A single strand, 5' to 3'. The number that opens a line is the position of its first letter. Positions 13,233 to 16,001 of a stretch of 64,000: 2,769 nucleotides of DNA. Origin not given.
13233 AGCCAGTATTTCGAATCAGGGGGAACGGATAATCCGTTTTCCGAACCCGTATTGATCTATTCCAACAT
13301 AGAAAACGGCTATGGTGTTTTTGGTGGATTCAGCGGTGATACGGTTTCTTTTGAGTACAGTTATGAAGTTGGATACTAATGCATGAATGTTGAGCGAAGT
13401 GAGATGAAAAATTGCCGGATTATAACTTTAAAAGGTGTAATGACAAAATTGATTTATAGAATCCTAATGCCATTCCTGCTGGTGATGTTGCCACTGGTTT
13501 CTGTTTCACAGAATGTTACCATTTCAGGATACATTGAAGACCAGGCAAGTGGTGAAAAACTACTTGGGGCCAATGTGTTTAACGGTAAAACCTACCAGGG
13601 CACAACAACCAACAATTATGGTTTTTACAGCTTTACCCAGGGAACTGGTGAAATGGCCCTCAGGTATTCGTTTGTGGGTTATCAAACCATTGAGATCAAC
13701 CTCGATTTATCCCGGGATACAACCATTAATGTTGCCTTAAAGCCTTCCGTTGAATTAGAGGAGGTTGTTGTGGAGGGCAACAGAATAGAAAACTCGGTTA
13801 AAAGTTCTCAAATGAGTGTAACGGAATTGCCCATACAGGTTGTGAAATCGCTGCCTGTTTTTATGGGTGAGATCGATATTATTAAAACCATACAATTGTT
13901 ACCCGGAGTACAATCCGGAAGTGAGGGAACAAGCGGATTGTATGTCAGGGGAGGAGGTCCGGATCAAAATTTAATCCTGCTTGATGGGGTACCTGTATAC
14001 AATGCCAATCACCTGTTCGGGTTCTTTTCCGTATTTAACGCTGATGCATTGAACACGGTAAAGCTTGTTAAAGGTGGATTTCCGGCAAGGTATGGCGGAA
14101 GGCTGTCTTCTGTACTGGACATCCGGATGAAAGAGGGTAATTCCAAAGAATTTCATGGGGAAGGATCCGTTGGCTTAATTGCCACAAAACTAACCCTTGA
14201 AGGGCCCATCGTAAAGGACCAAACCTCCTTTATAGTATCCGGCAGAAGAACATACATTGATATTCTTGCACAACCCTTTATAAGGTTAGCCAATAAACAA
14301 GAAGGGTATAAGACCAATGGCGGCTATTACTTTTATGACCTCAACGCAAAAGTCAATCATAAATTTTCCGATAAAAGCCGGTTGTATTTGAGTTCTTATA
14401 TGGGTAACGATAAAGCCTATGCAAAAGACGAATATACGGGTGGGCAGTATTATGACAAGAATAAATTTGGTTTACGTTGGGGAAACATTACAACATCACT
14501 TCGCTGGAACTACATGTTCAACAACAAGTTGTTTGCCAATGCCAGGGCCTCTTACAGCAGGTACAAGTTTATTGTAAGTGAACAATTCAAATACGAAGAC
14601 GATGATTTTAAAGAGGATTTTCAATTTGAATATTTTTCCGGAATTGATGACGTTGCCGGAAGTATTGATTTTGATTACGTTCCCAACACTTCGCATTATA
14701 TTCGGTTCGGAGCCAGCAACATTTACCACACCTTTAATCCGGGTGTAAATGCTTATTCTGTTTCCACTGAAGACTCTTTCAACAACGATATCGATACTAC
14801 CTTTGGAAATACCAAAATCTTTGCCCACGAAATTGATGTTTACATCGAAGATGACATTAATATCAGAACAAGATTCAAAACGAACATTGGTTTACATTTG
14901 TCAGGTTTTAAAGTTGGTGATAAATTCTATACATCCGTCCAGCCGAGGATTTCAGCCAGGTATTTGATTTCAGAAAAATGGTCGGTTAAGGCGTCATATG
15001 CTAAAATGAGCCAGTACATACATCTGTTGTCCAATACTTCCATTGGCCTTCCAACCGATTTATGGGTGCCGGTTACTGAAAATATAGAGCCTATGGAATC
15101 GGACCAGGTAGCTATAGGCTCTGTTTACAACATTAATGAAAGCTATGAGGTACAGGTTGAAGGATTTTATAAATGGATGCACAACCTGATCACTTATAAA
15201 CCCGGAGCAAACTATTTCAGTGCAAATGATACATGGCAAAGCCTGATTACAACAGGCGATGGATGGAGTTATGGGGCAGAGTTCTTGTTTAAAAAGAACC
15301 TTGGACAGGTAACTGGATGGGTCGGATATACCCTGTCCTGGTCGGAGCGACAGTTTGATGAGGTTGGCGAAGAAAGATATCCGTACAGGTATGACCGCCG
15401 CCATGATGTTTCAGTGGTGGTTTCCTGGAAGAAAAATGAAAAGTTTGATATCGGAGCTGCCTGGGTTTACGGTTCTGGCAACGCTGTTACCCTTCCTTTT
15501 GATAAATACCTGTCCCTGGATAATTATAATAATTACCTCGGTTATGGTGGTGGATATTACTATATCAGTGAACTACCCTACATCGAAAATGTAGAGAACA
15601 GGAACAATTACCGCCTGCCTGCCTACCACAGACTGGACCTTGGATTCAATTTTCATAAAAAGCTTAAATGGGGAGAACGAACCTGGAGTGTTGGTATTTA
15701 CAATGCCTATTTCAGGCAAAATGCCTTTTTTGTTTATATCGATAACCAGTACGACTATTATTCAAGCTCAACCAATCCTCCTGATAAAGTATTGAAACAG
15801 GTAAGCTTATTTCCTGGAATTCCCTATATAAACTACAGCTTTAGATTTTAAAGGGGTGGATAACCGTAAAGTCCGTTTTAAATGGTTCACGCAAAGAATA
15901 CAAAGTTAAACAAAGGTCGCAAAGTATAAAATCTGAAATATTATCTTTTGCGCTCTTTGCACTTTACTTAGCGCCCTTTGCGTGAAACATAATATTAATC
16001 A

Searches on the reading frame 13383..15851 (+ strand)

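Call 8: search_protein_families(library=pfam, proteins=[window:13383-15851:+])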
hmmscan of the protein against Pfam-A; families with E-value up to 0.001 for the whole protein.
window:13383-15851:+ (822 aa): 3 families
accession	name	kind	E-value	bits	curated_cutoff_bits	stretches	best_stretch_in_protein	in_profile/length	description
PF13715.12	CarbopepD_reg_2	-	8.3e-17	61.5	32.2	1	47-130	1-88/88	CarboxypepD_reg-like domain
PF07715.20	Plug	-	2.9e-11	44.2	23.9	1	165-240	24-102/107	TonB-dependent Receptor Plug Domain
PF13620.12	CarboxypepD_reg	-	1.1e-08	35.7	32.3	1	46-120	1-82/82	Carboxypeptidase regulatory-like domain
